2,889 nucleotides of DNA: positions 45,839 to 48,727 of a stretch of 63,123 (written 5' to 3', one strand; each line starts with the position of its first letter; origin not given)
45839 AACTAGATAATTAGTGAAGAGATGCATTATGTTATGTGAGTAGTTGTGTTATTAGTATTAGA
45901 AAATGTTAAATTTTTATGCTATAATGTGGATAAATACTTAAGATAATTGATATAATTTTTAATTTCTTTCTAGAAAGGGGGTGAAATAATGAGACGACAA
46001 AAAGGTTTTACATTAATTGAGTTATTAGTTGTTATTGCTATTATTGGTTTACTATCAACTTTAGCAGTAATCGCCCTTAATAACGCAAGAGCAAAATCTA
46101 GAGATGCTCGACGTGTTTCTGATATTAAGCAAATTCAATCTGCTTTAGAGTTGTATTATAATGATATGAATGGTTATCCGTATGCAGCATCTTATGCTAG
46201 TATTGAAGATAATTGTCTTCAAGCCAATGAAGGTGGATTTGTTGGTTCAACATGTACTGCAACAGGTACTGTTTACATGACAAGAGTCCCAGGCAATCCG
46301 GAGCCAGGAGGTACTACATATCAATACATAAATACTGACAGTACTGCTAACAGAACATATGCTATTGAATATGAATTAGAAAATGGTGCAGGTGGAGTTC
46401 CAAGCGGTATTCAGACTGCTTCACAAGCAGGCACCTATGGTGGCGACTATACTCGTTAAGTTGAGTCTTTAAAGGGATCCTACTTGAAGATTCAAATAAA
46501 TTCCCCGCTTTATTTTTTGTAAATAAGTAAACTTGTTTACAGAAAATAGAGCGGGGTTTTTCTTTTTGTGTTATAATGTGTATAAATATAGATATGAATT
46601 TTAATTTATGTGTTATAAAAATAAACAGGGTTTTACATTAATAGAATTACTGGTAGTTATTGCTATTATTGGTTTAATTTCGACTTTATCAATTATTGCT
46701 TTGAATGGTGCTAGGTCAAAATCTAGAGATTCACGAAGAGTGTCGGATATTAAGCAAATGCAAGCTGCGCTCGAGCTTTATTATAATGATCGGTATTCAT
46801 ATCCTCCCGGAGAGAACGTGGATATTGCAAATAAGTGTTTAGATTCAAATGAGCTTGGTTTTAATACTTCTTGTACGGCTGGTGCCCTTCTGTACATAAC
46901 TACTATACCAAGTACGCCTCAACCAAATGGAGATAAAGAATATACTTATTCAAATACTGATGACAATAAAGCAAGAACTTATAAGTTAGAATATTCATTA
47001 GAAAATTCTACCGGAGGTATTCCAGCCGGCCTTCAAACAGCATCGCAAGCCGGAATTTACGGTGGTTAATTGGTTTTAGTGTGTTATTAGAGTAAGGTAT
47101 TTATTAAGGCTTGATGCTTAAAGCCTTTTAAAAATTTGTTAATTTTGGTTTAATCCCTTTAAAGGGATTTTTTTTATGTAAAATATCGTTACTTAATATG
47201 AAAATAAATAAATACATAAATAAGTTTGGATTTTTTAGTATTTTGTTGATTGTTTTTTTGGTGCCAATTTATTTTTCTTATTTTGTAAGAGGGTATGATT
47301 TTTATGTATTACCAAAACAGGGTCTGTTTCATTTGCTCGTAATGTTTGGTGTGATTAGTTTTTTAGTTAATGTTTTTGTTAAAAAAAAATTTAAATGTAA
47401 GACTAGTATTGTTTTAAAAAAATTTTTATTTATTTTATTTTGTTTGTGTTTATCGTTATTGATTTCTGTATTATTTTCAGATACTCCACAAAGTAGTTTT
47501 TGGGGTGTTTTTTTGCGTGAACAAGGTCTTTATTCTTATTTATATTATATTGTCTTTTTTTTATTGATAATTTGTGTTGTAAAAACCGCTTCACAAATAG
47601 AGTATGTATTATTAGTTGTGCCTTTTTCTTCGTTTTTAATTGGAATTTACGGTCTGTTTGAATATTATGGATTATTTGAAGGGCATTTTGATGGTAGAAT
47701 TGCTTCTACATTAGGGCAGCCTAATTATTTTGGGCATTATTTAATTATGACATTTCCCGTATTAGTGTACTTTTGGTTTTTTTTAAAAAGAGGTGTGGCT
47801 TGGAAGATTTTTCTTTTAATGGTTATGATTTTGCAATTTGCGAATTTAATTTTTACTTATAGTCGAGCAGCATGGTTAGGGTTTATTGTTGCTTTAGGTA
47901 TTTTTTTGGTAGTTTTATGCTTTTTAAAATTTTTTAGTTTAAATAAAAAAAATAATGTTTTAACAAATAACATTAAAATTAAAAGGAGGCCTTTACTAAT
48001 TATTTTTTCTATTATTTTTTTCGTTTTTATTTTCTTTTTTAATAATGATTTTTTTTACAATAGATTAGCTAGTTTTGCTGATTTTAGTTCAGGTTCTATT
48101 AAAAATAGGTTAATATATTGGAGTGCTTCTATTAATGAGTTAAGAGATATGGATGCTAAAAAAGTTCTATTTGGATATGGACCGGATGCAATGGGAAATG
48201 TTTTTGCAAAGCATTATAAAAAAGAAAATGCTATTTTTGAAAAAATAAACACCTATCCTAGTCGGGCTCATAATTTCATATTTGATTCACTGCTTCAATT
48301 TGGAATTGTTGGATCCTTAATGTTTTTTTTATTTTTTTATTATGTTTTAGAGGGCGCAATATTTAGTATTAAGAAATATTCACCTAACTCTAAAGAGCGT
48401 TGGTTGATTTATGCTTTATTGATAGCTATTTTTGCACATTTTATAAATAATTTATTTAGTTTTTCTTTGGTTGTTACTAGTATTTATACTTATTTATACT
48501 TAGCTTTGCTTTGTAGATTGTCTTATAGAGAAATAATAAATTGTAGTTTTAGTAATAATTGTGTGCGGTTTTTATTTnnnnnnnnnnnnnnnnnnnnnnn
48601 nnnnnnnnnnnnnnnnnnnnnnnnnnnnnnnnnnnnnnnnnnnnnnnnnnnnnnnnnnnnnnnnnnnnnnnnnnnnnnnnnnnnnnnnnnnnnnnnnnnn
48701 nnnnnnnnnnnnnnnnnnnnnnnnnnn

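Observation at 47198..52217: Two O-antigen-ligase-family/TPR proteins and a PIG-V-like enzyme immediately downstream of the pilins: candidate pilin O-oligosaccharyltransferases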

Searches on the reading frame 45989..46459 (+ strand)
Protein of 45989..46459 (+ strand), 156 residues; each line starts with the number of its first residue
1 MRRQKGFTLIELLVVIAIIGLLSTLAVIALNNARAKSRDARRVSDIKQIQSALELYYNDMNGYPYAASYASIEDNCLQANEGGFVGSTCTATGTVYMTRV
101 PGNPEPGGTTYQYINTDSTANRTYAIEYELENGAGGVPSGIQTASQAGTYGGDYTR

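Call 3: search_protein_families(library=pfam, proteins=[window:45989-46459:+], max_evalue=0.01)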
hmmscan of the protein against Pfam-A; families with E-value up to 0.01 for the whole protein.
window:45989-46459:+ (156 aa): 2 families
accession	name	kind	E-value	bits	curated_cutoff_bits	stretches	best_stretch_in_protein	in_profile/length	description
PF07963.17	N_methyl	-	1.1e-10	41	21.2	1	1-26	1-26/27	Prokaryotic N-terminal methylation motif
PF08334.16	T2SSG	-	0.0039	17.7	21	1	35-67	7-39/108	Type II secretion system (T2SS), protein G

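Call 4: search_protein_families(library=ncbifam, proteins=[window:45989-46459:+], max_evalue=0.01)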
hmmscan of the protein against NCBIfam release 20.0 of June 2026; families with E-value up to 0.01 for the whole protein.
window:45989-46459:+ (156 aa): 15 families
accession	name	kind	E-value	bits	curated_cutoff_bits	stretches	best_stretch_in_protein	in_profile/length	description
TIGR01710.1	typeII_sec_gspG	equivalog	7e-14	52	88.85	1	5-141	1-124/134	type II secretion system major pseudopilin GspG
TIGR01708.2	typeII_sec_gspH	equivalog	1.2e-09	38.4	80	1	4-38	1-35/169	type II secretion system minor pseudopilin GspH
TIGR02532.1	IV_pilin_GFxxxE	domain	2e-09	36.9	16.3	1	4-27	1-24/24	prepilin-type N-terminal cleavage/methylation domain-containing protein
NF041775.1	typeIV_PilA_Myxo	equivalog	3.5e-08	33.7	400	1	3-65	9-71/214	type IV pilin protein PilA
NF007862.0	PRK10574.1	equivalog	1.1e-07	32.1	138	1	1-38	1-38/145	prepilin peptidase-dependent pilin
NF040999.1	pilin_ComGC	equivalog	1.5e-06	28.3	75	1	4-62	1-59/84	competence type IV pilus major pilin ComGC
TIGR02596.1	TIGR02596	subfamily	2.1e-06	28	70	1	7-38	1-32/196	Verru_Chthon cassette protein D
NF041013.1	T4P_ComGE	equivalog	7e-06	26.1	49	1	3-55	2-55/83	competence type IV pilus minor pilin ComGE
NF007800.0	PRK10506.1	equivalog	1.4e-05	25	158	1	1-62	5-66/163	prepilin peptidase-dependent protein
TIGR01711.1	gspJ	equivalog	0.0003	20.7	64.85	1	5-60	1-57/192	type II secretion system minor pseudopilin GspJ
NF040982.1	ComGD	equivalog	0.0008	19.8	70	1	4-37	1-34/139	competence type IV pilus minor pilin ComGD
NF038304.1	EPS_HpsC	equivalog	0.0018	17.9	200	1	2-62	18-79/318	hormogonium polysaccharide secretion pseudopilin HpsC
NF041002.1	pilin_ComGF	equivalog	0.0034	17.6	80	1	4-38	1-35/139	competence type IV pilus minor pilin ComGF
TIGR01707.1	gspI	equivalog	0.0066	16.9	44.35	1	6-40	1-31/101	type II secretion system minor pseudopilin GspI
TIGR02599.1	TIGR02599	subfamily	0.0066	15.7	256.5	1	6-54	1-50/361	Verru_Chthon cassette protein C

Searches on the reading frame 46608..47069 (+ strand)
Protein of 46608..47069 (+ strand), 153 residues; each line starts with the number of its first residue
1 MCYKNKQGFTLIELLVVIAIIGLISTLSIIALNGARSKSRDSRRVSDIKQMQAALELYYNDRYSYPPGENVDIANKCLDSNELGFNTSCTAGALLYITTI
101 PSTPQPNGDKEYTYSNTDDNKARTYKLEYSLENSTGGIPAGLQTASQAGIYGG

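Call 3: search_protein_families(library=pfam, proteins=[window:46608-47069:+], max_evalue=0.01)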
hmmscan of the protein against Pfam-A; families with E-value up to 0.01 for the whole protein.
window:46608-47069:+ (153 aa): 1 family
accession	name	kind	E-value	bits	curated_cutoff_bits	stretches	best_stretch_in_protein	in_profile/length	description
PF07963.17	N_methyl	-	3.2e-09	36.4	21.2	1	4-27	2-25/27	Prokaryotic N-terminal methylation motif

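Call 4: search_protein_families(library=ncbifam, proteins=[window:46608-47069:+], max_evalue=0.01)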
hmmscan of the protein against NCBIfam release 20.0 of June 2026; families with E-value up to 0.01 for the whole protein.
window:46608-47069:+ (153 aa): 11 families
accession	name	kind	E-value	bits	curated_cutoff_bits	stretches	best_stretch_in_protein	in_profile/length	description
TIGR01710.1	typeII_sec_gspG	equivalog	3.2e-12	46.7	88.85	1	7-120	1-107/134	type II secretion system major pseudopilin GspG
TIGR01708.2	typeII_sec_gspH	equivalog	2.5e-08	34.1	80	1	7-57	2-49/169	type II secretion system minor pseudopilin GspH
TIGR02532.1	IV_pilin_GFxxxE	domain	4.7e-08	32.5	16.3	1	6-27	1-22/24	prepilin-type N-terminal cleavage/methylation domain-containing protein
NF041775.1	typeIV_PilA_Myxo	equivalog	1.5e-07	31.6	400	1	6-93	10-96/214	type IV pilin protein PilA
NF007862.0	PRK10574.1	equivalog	2.8e-06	27.5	138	1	4-34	2-32/145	prepilin peptidase-dependent pilin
NF041013.1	T4P_ComGE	equivalog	1.5e-05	25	49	1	4-50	1-47/83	competence type IV pilus minor pilin ComGE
TIGR02596.1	TIGR02596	subfamily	3.2e-05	24.1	70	1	9-40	1-32/196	Verru_Chthon cassette protein D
NF040999.1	pilin_ComGC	equivalog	8.7e-05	22.6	75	1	7-61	2-56/84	competence type IV pilus major pilin ComGC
NF007800.0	PRK10506.1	equivalog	0.00016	21.5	158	1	3-39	5-41/163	prepilin peptidase-dependent protein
NF040982.1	ComGD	equivalog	0.0048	17.3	70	0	7-38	2-33/139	competence type IV pilus minor pilin ComGD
TIGR01711.1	gspJ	equivalog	0.0058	16.5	64.85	1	7-55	1-50/192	type II secretion system minor pseudopilin GspJ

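Call 67: find_homologous_proteins(query=window:46608-47069:+, max_evalue=0.001)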
Query window:46608-47069:+ (153 aa): 4981 proteins with E <= 0.001 among 6750 candidates; the best 120 are listed.
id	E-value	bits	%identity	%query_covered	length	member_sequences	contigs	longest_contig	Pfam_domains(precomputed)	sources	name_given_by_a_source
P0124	3.0e-95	334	100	100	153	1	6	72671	PF07963.18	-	-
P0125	1.4e-72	260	80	97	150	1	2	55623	PF07963.18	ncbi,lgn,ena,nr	ncbi:type II secretion system protein [Patescibacteria group bacterium]|nr:type II secretion system 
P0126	8.7e-70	251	74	97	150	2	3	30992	PF07963.18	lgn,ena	-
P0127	1.5e-55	205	63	98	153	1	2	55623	PF07963.18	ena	-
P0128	2.0e-51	191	64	97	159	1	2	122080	PF07963.18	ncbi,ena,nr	ncbi:type II secretion system protein [Patescibacteria group bacterium]|nr:type II secretion system 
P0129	1.7e-49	185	60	98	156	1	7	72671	PF07963.18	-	-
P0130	2.5e-49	185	60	98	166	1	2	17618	PF07963.18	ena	-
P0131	4.6e-43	164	56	100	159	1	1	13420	PF07963.18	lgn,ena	-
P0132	2.2e-38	149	58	96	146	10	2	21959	PF07963.18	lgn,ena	-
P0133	2.2e-38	149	55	96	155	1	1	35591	PF07963.18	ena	-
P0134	2.6e-37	146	53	95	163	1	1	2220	PF07963.18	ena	-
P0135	4.7e-37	145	52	98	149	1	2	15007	PF07963.18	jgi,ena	-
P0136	7.5e-37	144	50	97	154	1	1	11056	PF07963.18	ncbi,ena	-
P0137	7.9e-37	144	52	96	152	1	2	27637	PF07963.18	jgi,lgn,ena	-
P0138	8.1e-37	144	53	96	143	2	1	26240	PF07963.18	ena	-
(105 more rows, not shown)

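Call 73: predict_structure(alignment_id=A4)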
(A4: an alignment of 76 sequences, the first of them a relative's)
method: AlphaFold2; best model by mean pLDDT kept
length: 153 residues; sequences in the alignment: 76
mean_pLDDT: 90.7   pTM: 0.77
mean pLDDT of the five models: 90.7, 90.3, 89.8, 89.2, 88.5
residues with pLDDT >= 90: 116; 70-90: 34; 50-70: 3; < 50: 0
segments of 3 or more residues with pLDDT < 50: none
pLDDT, mean of each block of 10 residues (from residue 1): 80 95 95 93 95 96 92 93 88 93 81 87 90 93 94 80
secondary structure, 60 per line:
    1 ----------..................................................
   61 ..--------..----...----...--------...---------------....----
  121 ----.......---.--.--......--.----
elements in order: H11-62 E77-79 E84-86 E95-97 E113-116 E125-131 E141-146

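Call 77: fold_search(model_id=the predicted structure, library=pdb)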
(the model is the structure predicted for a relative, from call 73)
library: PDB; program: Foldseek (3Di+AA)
matches with E <= 10: 75; with E <= 0.001: 0
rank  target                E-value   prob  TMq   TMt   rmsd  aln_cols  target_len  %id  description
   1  3gn9_A                8.0e-02  0.92  0.42  0.55   6.4       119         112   17  Crystal structure of the major pseudopilin from the type 2 secretion system of Vibrio vulnificus (released 2009-07-28)
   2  1oqw_A                1.4e-01  0.92  0.46  0.49   6.5       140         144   15  Full-Length PAK Pilin from Pseudomonas aeruginosa (released 2003-06-03)
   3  4lw9_B                2.7e-01  0.77  0.43  0.54   6.2       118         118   20  Crystal structure of Vibrio cholera major pseudopilin EpsG (released 2014-07-16)
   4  3g20_A                3.2e-01  0.60  0.39  0.50   7.2       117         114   18  Crystal structure of the major pseudopilin from the type 2 secretion system of enterohaemorrhagic Escherichia coli (released 2009-07-28)
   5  4d40_A                8.1e-01  0.54  0.34  0.55   5.7       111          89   14  High-Resolution Structure of a Type IV Pilin from Shewanella oneidensis (released 2015-04-29)
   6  7t31_B                1.3e+00  0.18  0.31  0.11  11.6       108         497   15  X-ray Structure of Clostridiodies difficile PilW (released 2022-10-19)
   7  1yq2_A                1.8e+00  0.01  0.09  0.03  15.0        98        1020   15  beta-galactosidase from Arthrobacter sp. C2-2 (isoenzyme C2-2-1) (released 2005-10-04)
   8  4ogm_A                1.9e+00  0.30  0.37  0.13   4.8        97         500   16  MBP-fusion protein of PilA1 residues 26-159 (released 2015-01-14)
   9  5zwz                  2.0e+00  0.03  0.15  0.16  10.3        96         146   11  Crystal structure of Arabidopsis thaliana AGDP1 AGD34 (released 2018-11-14)
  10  9mrj                  2.4e+00  0.01  0.13  0.10  12.3        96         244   10  Neisseria meningitidis factor H binding protein (released 2026-02-04)
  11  2de6_B                2.6e+00  0.01  0.13  0.08  16.9       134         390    7  The reduced complex between oxygenase and ferredoxin in carbazole 1,9a-dioxygenase (released 2006-12-05)
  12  6ie6_A                3.1e+00  0.02  0.15  0.15  10.3        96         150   11  Crystal structure of ADCP1 tandem Agenet domain 3-4 in complex with H3K9me2 (released 2019-01-16)
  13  4nbh_B                3.3e+00  0.01  0.16  0.08  17.0       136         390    7  Carbazole-bound Oxygenase with Gln282 replaced by Tyr and ferredoxin complex of carbazole 1,9a-dioxygenase (released 2014-03-26)
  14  6gut_A                3.5e+00  0.04  0.24  0.18  15.0       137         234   13  CRYSTAL STRUCTURE OF NON-TYPEABLE HAEMOPHILUS INFLUENZAE PROTEIN E AND PILA EXPRESSED AS A SINGLE-CHAIN CHIMERIC PROTE (released 2019-05-29)
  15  6gut_B                3.5e+00  0.04  0.25  0.17  14.2       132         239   13  CRYSTAL STRUCTURE OF NON-TYPEABLE HAEMOPHILUS INFLUENZAE PROTEIN E AND PILA EXPRESSED AS A SINGLE-CHAIN CHIMERIC PROTE (released 2019-05-29)
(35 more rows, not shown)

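Call 78: find_related_loci(query=A4, collection=metagenome_contigs, flank=8000)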
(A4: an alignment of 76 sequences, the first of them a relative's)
Query A4 (153 aa) in metagenome_contigs; peptide patterns used: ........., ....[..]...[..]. (x = any residue, [..] = any of these).
600 stretches matched a pattern (row limit reached: there are more); 317 encode a relative of the query (tblastn E <= 1e-3); the best 80 are kept; 80 distinct loci.
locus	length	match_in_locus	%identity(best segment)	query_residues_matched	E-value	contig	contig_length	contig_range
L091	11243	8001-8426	50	6-150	2e-40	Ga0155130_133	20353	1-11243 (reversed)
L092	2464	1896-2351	42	4-153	1e-30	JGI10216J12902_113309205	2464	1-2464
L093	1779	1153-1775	39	3-150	4e-29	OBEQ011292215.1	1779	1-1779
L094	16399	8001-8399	40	6-149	3e-28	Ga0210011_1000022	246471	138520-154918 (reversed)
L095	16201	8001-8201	64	1-66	6e-23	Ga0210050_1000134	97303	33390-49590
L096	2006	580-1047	35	5-150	4e-23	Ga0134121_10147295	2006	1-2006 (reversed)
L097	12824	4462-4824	41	5-133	3e-21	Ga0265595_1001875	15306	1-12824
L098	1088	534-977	34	6-150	3e-21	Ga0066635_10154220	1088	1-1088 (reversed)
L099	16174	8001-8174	60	4-61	3e-20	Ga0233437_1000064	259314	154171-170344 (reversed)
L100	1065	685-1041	41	4-134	1e-19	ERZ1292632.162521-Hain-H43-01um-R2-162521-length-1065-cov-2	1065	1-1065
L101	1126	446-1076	56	4-127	3e-19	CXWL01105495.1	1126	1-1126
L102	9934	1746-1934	57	4-66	1e-18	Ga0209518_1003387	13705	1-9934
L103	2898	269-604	35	5-134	1e-17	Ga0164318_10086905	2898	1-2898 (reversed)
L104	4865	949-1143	63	6-70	1e-16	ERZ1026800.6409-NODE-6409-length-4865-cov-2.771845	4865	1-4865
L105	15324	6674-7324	38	4-135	2e-16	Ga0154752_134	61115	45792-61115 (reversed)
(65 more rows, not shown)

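Call 81: search_protein_families(library=pfam, proteins=[L091:8528-10777:+], max_evalue=0.1)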
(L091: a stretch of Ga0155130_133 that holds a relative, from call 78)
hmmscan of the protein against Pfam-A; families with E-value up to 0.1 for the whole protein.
L091:8528-10777:+ (749 aa): 1 family
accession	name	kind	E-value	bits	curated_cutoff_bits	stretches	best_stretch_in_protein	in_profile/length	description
PF09586.16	YfhO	-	5.3e-24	85.1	28.5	2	86-422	75-378/835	Bacterial membrane protein YfhO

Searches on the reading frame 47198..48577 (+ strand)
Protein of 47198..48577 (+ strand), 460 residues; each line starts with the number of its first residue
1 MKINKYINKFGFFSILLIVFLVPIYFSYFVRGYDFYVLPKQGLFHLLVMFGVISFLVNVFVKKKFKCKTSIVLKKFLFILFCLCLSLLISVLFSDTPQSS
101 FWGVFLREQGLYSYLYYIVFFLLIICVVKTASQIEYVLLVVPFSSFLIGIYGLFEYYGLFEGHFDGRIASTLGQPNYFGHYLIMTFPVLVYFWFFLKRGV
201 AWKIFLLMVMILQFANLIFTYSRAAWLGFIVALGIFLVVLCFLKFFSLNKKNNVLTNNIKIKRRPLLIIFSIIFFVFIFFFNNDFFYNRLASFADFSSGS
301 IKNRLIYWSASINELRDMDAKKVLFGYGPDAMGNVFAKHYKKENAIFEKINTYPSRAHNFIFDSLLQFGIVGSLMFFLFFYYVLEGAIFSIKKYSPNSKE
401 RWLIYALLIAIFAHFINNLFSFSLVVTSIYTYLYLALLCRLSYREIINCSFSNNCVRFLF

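Call 57: search_solved_structures(query=A2, max_evalue=1, show_alignments=2)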
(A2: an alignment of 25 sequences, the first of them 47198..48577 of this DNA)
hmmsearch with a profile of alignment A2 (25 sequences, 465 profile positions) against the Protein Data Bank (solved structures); distinct sequences matched with E-value up to 1: 0.

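Call 72: search_protein_representatives(protein=window:47198-48577:+)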
Query: 460 residues. Proteins with E-value up to 0.001 (for the whole library): 6929; up to 1e-10: 2446; up to 1e-30: 194. The best 150 are listed.
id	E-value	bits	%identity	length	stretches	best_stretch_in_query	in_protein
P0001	8.2e-293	987.6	100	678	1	1-460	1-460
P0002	2.6e-100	353.0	45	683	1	5-442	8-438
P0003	5.8e-92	325.5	43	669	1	6-441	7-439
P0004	4.1e-85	302.9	43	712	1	2-440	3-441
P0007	7.5e-77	275.6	40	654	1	10-440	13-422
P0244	8.3e-66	239.2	38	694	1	3-440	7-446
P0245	1.8e-65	238.1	39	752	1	7-440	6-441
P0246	4.0e-65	237.0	41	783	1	5-445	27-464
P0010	3.2e-64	234.0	41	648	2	17-444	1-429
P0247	4.6e-64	233.5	35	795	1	7-439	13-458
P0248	6.0e-63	229.8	35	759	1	3-444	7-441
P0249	1.4e-62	228.6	38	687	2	9-445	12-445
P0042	8.2e-62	226.1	35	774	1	2-438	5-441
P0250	9.7e-62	225.8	37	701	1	17-436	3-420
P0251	5.3e-61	223.4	36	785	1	7-440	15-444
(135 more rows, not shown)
